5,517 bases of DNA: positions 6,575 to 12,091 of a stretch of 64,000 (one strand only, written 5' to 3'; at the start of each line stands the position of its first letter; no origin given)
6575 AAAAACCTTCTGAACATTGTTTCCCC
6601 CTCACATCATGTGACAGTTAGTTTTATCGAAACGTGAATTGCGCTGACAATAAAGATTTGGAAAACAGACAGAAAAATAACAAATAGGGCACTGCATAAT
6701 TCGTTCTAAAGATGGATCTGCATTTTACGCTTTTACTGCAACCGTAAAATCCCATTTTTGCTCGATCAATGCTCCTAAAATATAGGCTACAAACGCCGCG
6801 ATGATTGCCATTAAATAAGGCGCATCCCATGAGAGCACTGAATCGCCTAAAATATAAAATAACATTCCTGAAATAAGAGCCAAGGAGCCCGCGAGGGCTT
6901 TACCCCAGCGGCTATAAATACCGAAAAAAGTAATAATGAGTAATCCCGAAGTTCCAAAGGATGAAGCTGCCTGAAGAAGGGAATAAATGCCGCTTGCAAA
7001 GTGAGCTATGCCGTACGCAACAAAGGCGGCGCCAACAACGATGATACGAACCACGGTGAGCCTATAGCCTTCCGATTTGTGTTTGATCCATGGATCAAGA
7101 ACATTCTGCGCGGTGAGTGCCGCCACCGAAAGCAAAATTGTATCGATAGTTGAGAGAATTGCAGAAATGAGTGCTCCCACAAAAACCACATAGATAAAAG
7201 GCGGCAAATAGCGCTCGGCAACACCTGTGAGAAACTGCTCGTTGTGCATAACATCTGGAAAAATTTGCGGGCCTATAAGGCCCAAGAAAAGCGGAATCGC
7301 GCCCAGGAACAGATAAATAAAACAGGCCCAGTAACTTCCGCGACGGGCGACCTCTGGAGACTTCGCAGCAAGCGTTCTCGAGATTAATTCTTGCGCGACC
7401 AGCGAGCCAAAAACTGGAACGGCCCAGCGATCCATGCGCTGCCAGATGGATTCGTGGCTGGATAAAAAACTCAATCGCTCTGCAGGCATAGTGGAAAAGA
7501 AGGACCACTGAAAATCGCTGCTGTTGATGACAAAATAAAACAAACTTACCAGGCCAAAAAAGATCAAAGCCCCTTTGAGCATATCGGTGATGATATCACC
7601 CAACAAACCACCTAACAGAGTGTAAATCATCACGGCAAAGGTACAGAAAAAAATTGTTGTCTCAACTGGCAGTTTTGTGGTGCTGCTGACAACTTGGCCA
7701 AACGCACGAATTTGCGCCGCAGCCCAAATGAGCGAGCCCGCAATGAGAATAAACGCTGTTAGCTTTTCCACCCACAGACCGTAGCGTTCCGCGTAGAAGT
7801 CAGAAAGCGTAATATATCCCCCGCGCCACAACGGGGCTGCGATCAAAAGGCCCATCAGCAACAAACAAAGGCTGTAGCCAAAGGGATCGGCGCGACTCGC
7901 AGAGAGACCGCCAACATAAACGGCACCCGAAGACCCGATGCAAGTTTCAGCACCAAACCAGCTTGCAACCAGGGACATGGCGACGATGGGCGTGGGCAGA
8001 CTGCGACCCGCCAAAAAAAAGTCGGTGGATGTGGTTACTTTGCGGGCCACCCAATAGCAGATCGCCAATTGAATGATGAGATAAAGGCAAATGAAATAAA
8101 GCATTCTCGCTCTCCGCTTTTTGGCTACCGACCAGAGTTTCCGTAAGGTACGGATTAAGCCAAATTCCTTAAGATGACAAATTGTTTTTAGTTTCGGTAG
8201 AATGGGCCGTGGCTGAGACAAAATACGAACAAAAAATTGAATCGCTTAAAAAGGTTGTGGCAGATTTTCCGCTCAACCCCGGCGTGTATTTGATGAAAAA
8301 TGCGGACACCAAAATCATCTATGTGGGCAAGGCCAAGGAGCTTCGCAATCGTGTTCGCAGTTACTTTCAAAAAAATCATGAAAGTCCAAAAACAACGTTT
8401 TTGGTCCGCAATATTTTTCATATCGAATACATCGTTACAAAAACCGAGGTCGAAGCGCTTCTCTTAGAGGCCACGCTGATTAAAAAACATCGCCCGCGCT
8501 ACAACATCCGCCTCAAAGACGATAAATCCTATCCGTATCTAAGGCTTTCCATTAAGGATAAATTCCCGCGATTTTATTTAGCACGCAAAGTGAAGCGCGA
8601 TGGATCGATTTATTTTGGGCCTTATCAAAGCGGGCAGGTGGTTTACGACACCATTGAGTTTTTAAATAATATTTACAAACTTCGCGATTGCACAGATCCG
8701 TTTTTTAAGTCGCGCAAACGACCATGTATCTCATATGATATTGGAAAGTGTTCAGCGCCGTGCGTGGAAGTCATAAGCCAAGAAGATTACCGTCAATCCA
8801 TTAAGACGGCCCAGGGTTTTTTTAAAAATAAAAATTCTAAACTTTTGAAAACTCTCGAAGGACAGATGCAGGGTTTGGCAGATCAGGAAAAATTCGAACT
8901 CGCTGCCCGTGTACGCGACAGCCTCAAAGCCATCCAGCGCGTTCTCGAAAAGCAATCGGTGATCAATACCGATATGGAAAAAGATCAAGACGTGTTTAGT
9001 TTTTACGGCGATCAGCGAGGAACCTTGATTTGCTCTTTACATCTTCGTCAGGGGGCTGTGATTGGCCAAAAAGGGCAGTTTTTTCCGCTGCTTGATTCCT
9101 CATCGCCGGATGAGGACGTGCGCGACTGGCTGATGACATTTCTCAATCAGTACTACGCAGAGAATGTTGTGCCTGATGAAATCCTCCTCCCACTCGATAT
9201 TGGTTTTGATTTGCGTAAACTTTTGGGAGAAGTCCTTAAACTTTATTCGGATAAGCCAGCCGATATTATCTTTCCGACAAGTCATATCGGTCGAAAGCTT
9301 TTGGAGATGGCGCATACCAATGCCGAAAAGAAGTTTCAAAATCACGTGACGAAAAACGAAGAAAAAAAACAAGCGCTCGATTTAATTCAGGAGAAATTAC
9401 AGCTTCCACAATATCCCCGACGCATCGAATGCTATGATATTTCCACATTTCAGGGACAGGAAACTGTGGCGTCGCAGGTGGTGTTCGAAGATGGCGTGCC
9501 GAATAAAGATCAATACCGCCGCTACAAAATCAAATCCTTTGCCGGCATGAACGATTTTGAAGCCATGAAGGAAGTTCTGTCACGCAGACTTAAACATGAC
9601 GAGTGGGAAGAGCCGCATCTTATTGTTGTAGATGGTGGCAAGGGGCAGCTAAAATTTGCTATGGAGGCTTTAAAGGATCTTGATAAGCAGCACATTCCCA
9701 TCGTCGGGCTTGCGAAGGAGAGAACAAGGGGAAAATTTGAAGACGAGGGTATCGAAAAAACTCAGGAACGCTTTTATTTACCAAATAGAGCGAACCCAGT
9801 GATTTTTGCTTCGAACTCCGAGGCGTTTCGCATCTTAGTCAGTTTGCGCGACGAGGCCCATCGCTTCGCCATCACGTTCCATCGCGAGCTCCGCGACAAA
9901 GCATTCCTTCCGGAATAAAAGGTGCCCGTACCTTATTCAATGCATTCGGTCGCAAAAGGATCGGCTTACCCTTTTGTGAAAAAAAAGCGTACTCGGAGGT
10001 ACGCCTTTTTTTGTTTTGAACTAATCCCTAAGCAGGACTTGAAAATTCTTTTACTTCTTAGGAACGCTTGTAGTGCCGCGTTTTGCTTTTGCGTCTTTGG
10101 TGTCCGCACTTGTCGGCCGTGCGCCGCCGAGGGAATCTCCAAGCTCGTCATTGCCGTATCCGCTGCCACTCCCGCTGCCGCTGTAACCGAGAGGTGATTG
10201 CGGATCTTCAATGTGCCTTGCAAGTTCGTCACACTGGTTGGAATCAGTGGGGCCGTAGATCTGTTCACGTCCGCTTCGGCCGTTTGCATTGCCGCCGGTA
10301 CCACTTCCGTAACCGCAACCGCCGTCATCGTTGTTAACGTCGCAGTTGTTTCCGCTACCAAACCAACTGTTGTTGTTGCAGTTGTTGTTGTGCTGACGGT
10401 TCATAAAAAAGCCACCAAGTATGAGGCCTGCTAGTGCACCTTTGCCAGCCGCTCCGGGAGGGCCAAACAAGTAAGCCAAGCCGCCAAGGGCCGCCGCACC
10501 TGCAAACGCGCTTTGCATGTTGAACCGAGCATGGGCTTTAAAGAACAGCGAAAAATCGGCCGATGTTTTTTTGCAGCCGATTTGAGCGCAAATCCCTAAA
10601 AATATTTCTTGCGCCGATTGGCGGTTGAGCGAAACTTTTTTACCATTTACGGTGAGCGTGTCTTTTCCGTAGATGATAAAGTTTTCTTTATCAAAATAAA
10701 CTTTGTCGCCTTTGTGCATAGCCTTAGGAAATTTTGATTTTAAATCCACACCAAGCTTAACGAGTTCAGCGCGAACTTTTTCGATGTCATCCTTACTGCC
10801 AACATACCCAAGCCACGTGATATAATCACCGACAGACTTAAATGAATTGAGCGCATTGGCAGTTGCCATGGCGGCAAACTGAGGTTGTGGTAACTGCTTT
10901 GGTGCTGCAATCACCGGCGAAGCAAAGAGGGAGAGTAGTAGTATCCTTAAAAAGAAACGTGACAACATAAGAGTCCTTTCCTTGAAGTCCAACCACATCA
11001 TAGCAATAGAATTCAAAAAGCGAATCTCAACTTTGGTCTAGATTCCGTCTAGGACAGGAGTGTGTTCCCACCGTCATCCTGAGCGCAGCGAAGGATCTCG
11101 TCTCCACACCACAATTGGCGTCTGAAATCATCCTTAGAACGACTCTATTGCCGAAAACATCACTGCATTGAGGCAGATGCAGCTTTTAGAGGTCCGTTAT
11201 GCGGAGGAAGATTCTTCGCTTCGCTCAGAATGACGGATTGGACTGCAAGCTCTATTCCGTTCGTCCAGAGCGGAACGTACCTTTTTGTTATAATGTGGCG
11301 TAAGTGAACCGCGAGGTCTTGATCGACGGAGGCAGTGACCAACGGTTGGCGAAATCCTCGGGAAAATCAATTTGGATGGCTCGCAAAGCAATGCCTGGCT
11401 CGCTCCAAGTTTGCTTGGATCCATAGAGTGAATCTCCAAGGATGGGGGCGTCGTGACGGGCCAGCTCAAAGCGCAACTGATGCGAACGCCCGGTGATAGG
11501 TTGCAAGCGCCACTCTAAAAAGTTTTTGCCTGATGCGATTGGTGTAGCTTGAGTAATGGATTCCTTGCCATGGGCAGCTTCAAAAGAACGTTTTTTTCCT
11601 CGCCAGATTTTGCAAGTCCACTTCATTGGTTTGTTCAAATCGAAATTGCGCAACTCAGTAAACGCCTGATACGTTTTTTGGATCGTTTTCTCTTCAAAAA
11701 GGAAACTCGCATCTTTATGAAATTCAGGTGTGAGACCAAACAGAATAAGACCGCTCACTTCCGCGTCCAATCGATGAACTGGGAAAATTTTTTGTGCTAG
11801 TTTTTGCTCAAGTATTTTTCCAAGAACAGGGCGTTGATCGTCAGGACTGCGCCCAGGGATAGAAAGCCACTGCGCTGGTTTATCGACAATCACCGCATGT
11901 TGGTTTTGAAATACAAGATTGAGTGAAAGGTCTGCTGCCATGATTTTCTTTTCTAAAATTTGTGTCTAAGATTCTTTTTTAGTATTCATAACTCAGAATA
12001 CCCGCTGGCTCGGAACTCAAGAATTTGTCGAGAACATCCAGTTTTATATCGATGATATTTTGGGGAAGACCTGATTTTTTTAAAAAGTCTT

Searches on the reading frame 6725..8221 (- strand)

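Call 12: search_protein_families(library=pfam, proteins=[window:6725-8221:-], max_evalue=0.001)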
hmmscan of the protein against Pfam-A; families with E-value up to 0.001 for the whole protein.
window:6725-8221:- (498 aa): 1 family
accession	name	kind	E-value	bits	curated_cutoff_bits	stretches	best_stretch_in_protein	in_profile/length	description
PF00474.23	SSF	-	3.8e-31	108.8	22.8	1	68-437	1-391/406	Sodium:solute symporter family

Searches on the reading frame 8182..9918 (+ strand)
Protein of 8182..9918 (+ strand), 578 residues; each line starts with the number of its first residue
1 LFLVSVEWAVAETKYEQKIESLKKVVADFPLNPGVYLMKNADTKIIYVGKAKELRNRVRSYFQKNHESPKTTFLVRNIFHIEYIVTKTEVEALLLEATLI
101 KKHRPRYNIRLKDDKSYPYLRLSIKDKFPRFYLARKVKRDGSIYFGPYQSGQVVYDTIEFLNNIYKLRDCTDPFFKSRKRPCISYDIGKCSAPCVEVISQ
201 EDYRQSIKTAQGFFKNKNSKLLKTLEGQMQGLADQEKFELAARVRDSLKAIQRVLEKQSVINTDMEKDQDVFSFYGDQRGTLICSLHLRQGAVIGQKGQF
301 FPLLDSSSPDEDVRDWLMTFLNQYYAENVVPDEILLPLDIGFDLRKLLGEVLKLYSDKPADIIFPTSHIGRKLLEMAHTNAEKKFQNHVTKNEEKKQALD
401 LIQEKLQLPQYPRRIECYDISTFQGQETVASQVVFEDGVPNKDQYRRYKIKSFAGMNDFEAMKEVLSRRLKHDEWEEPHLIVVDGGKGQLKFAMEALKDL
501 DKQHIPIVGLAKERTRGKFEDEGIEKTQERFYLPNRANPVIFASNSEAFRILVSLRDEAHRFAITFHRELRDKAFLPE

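Call 12: search_protein_families(library=pfam, proteins=[window:8182-9918:+], max_evalue=0.001)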
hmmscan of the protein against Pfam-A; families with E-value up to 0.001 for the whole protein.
window:8182-9918:+ (578 aa): 5 families
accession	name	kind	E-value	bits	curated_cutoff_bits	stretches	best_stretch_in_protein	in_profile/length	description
PF08459.17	UvrC_RNaseH_dom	-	1.1e-53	181.8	22.3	1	403-564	1-159/159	UvrC RNAse H endonuclease domain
PF22920.2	UvrC_RNaseH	-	2.2e-17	63.5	24.3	1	268-388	1-116/116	UvrC Ribonuclease H-like domain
PF01541.30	GIY-YIG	-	9.5e-12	45.5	22.6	1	33-108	2-78/78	GIY-YIG catalytic domain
PF02151.25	UVR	-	3.9e-08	33.2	21.5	1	220-253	2-35/36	UvrB/uvrC motif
PF20815.3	GIY_YIG_2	-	0.00099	19.5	22.4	0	36-69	24-60/153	GIY-YIG catalytic domain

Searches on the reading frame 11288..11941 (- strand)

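Call 12: search_protein_families(library=pfam, proteins=[window:11288-11941:-], max_evalue=0.001)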
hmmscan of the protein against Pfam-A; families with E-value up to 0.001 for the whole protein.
window:11288-11941:- (217 aa): 1 family
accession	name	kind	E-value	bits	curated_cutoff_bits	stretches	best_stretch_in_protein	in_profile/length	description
PF00849.27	PseudoU_synth_2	-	1.1e-23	84.6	26.8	1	16-160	2-150/152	RNA pseudouridylate synthase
